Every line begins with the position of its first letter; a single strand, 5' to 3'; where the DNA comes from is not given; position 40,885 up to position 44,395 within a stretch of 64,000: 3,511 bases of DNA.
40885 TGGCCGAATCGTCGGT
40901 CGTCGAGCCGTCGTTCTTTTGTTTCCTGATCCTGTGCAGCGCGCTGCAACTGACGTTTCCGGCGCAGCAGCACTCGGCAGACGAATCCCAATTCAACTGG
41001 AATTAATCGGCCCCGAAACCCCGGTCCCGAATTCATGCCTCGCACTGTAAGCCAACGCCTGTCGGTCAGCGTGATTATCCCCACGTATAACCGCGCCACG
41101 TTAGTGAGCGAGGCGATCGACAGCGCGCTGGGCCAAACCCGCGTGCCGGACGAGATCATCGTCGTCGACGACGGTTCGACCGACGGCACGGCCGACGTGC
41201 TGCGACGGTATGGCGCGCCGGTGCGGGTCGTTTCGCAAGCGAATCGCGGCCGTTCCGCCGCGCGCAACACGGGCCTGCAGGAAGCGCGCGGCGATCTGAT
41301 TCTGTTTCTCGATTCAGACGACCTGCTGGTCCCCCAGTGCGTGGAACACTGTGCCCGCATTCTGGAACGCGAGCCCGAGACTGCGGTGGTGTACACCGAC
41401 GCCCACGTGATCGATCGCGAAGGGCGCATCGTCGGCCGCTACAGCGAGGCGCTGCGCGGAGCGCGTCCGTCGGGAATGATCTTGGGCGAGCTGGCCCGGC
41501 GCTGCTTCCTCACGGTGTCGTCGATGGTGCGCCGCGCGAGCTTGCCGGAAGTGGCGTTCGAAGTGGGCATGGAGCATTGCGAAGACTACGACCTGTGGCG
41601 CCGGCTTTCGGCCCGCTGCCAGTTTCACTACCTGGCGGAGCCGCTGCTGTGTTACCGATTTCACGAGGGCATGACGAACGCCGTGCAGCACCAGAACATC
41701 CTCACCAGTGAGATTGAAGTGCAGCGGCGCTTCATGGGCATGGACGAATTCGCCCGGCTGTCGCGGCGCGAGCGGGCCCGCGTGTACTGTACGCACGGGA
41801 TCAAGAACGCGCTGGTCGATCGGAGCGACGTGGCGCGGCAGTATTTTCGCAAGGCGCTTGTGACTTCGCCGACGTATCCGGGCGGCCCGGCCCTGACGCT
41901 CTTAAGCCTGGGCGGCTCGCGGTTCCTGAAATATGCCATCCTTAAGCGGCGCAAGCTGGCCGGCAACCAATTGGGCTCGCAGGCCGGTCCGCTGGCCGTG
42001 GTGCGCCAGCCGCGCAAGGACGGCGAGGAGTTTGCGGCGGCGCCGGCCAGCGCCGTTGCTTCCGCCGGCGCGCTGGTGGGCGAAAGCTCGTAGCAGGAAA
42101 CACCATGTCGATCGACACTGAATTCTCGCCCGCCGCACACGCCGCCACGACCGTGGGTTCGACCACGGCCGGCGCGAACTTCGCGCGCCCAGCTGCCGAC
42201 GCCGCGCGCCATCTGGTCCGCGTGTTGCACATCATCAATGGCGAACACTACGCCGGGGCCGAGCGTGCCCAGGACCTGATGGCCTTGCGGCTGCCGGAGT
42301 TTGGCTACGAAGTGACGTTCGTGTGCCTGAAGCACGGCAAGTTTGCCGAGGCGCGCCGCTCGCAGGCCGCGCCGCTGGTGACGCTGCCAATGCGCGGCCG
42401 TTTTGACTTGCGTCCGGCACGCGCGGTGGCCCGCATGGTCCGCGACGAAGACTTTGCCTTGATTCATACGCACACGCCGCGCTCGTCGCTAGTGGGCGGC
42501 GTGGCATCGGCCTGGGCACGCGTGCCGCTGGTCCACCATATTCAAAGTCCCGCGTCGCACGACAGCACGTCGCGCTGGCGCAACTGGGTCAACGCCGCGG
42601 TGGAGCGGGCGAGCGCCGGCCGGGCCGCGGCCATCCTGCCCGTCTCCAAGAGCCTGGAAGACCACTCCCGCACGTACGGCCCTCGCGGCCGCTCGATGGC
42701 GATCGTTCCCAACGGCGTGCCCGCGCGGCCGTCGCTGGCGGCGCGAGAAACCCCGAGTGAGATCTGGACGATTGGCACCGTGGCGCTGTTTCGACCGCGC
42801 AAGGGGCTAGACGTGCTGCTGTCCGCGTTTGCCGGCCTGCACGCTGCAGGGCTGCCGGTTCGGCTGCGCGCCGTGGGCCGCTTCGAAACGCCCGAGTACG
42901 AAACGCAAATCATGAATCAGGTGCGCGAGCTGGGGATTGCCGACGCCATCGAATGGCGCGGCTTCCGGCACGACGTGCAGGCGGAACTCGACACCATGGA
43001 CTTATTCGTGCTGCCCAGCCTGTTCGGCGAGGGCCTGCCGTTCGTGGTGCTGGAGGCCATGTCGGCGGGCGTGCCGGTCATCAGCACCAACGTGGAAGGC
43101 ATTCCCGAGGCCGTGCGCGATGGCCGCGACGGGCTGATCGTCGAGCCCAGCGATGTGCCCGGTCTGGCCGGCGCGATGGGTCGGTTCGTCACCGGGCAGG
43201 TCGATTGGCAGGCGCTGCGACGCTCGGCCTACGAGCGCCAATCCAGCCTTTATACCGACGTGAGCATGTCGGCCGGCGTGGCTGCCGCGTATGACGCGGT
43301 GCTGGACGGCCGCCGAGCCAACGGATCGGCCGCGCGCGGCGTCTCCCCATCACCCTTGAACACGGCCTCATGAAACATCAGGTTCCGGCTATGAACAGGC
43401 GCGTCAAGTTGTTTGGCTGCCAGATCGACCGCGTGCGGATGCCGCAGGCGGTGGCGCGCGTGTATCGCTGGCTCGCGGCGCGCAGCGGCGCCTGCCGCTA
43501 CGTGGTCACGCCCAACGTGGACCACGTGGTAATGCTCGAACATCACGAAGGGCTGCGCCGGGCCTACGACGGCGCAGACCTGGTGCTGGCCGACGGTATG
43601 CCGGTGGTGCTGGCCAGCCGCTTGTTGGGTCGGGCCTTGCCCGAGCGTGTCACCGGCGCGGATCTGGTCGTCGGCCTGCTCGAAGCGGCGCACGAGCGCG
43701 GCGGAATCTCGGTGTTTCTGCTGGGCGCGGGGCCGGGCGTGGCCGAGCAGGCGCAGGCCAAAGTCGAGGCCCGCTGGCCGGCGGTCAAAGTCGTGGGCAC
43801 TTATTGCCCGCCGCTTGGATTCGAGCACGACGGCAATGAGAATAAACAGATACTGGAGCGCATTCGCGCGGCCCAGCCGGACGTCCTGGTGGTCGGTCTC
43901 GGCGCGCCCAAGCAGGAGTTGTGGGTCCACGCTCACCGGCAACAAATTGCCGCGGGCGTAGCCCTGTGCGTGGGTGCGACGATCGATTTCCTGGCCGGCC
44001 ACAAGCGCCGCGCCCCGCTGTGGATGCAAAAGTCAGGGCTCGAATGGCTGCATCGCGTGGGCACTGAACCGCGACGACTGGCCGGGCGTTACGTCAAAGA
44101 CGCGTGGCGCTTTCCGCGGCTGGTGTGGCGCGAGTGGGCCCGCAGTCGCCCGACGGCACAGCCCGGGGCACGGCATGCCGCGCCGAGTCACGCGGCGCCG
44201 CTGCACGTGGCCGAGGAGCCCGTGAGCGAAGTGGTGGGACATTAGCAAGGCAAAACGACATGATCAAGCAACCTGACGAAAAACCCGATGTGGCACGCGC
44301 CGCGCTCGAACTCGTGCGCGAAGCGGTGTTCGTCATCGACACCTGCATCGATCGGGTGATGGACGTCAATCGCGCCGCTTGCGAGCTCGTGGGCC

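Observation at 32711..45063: Complete Wzx/Wzy-type exopolysaccharide locus ending in a dedicated diguanylate cyclase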

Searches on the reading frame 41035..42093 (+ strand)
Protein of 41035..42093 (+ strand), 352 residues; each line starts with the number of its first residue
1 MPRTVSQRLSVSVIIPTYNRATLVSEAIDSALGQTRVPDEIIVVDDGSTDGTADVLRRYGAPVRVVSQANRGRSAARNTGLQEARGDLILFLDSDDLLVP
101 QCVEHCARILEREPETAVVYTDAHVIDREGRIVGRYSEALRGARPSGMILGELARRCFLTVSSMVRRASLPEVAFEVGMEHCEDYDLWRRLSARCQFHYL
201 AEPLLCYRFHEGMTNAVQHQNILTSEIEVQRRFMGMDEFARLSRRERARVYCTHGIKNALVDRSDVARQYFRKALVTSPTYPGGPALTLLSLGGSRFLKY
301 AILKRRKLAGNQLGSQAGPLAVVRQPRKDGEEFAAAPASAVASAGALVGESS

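Call 3: search_protein_families(library=pfam, proteins=[window:41035-42093:+], max_evalue=0.01)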
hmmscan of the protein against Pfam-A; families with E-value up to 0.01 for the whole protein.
window:41035-42093:+ (352 aa): 5 families
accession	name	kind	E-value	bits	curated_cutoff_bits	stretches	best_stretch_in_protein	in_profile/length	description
PF00535.33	Glycos_transf_2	-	3.3e-35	121.9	23.3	1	12-153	1-147/168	Glycosyl transferase family 2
PF13641.12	Glyco_tranf_2_3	-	1.8e-16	61.3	27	1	11-204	3-208/230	Glycosyltransferase like family 2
PF10111.15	Glyco_tranf_2_2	-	2.2e-15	57.3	27.3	1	12-226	1-224/276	Glycosyltransferase like family 2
PF13704.12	Glyco_tranf_2_4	-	3.8e-06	27.7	27.5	1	39-102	20-88/98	Glycosyl transferase family 2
PF13632.12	Glyco_trans_2_3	-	2e-05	24.9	27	1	89-210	2-125/198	Glycosyl transferase family group 2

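Call 6: search_protein_families(library=ncbifam, proteins=[window:41035-42093:+], max_evalue=0.01)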
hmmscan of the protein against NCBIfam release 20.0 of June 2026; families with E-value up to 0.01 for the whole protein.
window:41035-42093:+ (352 aa): 31 families (the best 25 are shown)
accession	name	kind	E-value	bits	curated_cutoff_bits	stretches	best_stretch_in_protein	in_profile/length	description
NF041875.1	EPS_EpsD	equivalog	1.5e-26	93.6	370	1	11-199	1-198/325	exopolysaccharide biosynthesis glycosyltransferase EpsD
NF007482.0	PRK10073.1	equivalog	1e-22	80.6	423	1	7-109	4-109/334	glycosyltransferase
NF047683.1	TeichurnBiosyTuaG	equivalog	2.3e-22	79.8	400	1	7-139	4-139/252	teichuronic acid biosynthesis protein TuaG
TIGR03965.1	mycofact_glyco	equivalog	1.3e-20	73.7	280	1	3-199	68-272/467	mycofactocin biosynthesis glycosyltransferase MftF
TIGR04283.1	glyco_like_mftF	equivalog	2.4e-19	69.8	182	1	11-118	1-105/221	TIGR04283 family arsenosugar biosynthesis glycosyltransferase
TIGR03937.1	PgaC_IcaA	equivalog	1.2e-18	67.3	422.3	1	7-135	43-174/407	poly-beta-1,6-N-acetyl-D-glucosamine synthase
NF053739.1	GlytfEpsEBac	equivalog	1.1e-17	63.9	450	1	11-205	3-200/265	glycosyltransferase EpsE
NF050050.1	ProtGlycPglI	equivalog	8.5e-16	58.2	500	1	11-138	4-133/306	GalNAc(5)-diNAcBac-PP-undecaprenol beta-1,3-glucosyltransferase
NF038302.1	EPS_HpsE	equivalog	4.3e-15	55.5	300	1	10-118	2-119/307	hormogonium polysaccharide biosynthesis glycosyltransferase HpsE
NF010496.0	PRK13915.1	equivalog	1.8e-12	46.9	262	1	7-96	29-127/307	glucosyl-3-phosphoglycerate synthase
NF041394.1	GtaseAglG_Halo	equivalog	3.2e-12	46.3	440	1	10-118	2-115/304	glucosyl-dolichyl phosphate glucuronosyltransferase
NF038299.1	EPS_HpsN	equivalog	3.1e-11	42.8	425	1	10-128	2-122/317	hormogonium polysaccharide biosynthesis glycosyltransferase HpsN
TIGR04182.1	glyco_TIGR04182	equivalog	3.5e-10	39.7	325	1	11-105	2-92/293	S-layer glycoprotein N-glycosyltransferase AglJ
NF058614.1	PPMAGASynPpgS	equivalog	4.3e-10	39.4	370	1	11-85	2-72/226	polyprenyl-phospho-N-acetylgalactosaminyl synthase PpgS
TIGR04009.1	wcaE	equivalog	6.3e-10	38.8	369.2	1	37-135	32-131/248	colanic acid biosynthesis glycosyltransferase WcaE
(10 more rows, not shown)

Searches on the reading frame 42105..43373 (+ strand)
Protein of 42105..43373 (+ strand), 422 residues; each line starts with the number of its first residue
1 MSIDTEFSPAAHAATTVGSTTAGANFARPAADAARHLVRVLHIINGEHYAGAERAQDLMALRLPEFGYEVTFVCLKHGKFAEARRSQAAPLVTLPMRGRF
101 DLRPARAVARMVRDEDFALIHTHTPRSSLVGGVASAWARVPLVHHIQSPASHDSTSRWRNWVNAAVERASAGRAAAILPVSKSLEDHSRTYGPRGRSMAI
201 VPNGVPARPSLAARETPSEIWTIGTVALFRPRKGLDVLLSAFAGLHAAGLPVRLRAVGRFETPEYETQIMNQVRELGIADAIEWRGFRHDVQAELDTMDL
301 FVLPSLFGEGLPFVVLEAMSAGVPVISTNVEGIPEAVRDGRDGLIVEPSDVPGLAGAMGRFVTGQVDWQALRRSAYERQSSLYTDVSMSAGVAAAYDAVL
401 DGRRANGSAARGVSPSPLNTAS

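Call 3: search_protein_families(library=pfam, proteins=[window:42105-43373:+], max_evalue=0.01)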
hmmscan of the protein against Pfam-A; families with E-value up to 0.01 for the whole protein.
window:42105-43373:+ (422 aa): 7 families
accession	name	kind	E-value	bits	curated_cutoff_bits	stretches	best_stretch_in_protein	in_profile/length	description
PF13692.12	Glyco_trans_1_4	-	8.4e-33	114.1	27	1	222-361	3-139/142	Glycosyl transferases group 1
PF00534.26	Glycos_transf_1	-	2.1e-29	102.7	26.4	1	219-375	14-169/172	Glycosyl transferases group 1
PF13439.12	Glyco_transf_4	-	5.6e-22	79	28.5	1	51-206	3-167/170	Glycosyltransferase Family 4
PF13579.12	Glyco_trans_4_4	-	3.6e-21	76.6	29.7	1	51-204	2-158/158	Glycosyl transferase 4-like domain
PF20706.3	GT4-conflict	-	5.3e-08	32.7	26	1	155-347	128-330/385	Family 4 Glycosyltransferase in conflict systems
PF13524.12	Glyco_trans_1_2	-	0.0045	17.4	25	0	315-381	67-131/144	Glycosyl transferase-like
PF13477.12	Glyco_trans_4_2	-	0.0051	17.4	23.4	1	65-169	22-128/139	Glycosyl transferase 4-like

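Call 6: search_protein_families(library=ncbifam, proteins=[window:42105-43373:+], max_evalue=0.01)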
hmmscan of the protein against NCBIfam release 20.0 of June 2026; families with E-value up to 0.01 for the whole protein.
window:42105-43373:+ (422 aa): 30 families (the best 25 are shown)
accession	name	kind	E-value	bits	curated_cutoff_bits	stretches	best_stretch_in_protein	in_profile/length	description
TIGR03088.1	stp2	hypoth_equivalog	7.8e-29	100.9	409.05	1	41-399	5-373/374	TIGR03088 family PEP-CTERM/XrtA system glycosyltransferase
NF041876.1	EPS_EpsE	equivalog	1.8e-25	90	400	1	201-375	191-372/389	exopolysaccharide biosynthesis GT4 family glycosyltransferase EpsE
TIGR03999.1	thiol_BshA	equivalog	5.5e-20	71.6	273.7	1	225-397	204-371/375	N-acetyl-alpha-D-glucosaminyl L-malate synthase BshA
TIGR04005.1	wcaL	equivalog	1e-19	70.7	537.6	1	174-372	175-376/406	colanic acid biosynthesis glycosyltransferase WcaL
NF038295.1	EPS_HpsP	equivalog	1.2e-15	57.4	550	1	110-375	88-363/388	hormogonium polysaccharide biosynthesis glycosyltransferase HpsP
TIGR04063.1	stp3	hypoth_equivalog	4.4e-15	55.5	442.05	1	105-376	81-372/397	TIGR04063 family PEP-CTERM/XrtA system glycosyltransferase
NF007396.0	PRK09922.1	equivalog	7.4e-15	54.7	385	1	217-369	182-331/361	lipopolysaccharide 1,6-galactosyltransferase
TIGR03449.1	mycothiol_MshA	equivalog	1.5e-14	53.7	462.5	1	113-397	99-401/406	D-inositol-3-phosphate glycosyltransferase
NF047684.1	TeichurnBiosyTuaC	equivalog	1.1e-13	50.9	550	1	290-399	282-389/391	teichuronic acid biosynthesis protein TuaC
NF038011.1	PelF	equivalog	6.9e-13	48.4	100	1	223-390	309-483/489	GT4 family glycosyltransferase PelF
NF038229.1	Glyco4_Geo_Pelo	equivalog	1.7e-12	47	400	1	172-345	108-284/338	GPMC system family 4 glycosyltransferase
NF011726.0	PRK15179.1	equivalog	1.7e-12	46.5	733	1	222-396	519-691/694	Vi polysaccharide biosynthesis protein TviE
TIGR02149.1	glgA_Coryne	subfamily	5.5e-12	45.5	302.4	1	111-350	77-335/391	glycogen synthase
TIGR04047.1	MSMEG_0565_glyc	hypoth_equivalog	3.4e-11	42.9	259.85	1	165-367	130-344/373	MSMEG_0565 family glycosyltransferase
NF046085.1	XrtY_assoc_Gly1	equivalog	1.6e-10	40.4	400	1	231-385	220-370/387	XrtY-associated glycosyltransferase XYAG1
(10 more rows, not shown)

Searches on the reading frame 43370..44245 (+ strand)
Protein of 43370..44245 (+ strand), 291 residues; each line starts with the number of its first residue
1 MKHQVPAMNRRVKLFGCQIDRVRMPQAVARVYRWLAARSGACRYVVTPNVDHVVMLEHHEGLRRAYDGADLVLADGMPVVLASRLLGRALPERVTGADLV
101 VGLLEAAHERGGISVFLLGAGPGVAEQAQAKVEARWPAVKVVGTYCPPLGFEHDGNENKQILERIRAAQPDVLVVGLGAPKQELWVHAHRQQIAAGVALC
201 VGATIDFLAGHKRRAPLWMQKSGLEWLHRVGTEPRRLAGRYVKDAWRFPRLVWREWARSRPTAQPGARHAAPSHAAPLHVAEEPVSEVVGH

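Call 3: search_protein_families(library=pfam, proteins=[window:43370-44245:+], max_evalue=0.01)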
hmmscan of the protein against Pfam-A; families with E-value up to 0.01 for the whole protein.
window:43370-44245:+ (291 aa): 1 family
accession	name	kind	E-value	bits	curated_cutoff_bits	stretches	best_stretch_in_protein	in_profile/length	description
PF03808.19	Glyco_tran_WecG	-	1.6e-64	217.2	27.4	1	69-241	1-168/168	Glycosyl transferase WecG/TagA/CpsF family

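Call 6: search_protein_families(library=ncbifam, proteins=[window:43370-44245:+], max_evalue=0.01)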
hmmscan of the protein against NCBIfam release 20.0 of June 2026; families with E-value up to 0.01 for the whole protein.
window:43370-44245:+ (291 aa): 4 families
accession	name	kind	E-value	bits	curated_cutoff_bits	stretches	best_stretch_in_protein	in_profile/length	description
NF041872.1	EPS_EpsA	equivalog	6.3e-61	206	500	1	10-258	16-261/265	exopolysaccharide biosynthesis glycosyltransferase EpsA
TIGR00696.1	wecG_tagA_cpsF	superfamily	1.9e-44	151.5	69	1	68-241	5-173/178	WecB/TagA/CpsF family glycosyltransferase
NF041710.1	UDPacetylman_taseTarA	equivalog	2.6e-39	135.2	350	1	9-238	6-228/247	N-acetylglucosaminyldiphosphoundecaprenol N-acetyl-beta-D-mannosaminyltransferase TarA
NF002980.1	PRK03692.1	equivalog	1.9e-30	106.1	323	1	44-238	34-223/240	lipopolysaccharide N-acetylmannosaminouronosyltransferase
